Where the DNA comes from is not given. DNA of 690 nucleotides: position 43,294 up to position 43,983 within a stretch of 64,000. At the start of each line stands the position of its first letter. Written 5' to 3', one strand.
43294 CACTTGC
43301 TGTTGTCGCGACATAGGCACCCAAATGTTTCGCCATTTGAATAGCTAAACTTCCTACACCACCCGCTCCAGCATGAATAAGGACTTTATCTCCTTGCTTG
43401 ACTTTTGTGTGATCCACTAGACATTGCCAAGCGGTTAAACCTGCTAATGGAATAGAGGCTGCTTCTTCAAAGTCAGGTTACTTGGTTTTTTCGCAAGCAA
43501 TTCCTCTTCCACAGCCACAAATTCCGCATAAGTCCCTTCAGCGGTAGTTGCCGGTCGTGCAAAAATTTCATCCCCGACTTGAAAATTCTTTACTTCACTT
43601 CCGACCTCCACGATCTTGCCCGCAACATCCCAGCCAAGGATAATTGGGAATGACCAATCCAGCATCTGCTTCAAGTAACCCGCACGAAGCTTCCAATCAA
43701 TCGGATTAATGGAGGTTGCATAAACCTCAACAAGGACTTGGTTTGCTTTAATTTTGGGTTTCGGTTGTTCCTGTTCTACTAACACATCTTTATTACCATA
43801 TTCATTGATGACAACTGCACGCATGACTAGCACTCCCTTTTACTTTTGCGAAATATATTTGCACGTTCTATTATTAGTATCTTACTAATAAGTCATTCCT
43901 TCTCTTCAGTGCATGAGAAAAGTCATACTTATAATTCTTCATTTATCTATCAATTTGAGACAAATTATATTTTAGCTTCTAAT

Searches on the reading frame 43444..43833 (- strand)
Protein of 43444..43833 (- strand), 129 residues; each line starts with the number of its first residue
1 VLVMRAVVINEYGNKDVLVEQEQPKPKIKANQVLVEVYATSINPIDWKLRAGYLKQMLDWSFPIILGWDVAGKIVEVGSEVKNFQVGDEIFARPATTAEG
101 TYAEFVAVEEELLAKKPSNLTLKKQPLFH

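Call 86: search_protein_families(library=pfam, max_evalue=0.00001, proteins=[window:43444-43833:-])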
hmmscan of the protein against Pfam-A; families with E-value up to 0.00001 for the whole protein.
window:43444-43833:- (129 aa): 1 family
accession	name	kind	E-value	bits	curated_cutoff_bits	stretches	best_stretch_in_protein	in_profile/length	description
PF08240.17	ADH_N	-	1.6e-18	67.3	23.5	1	30-117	2-103/104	Alcohol dehydrogenase GroES-like domain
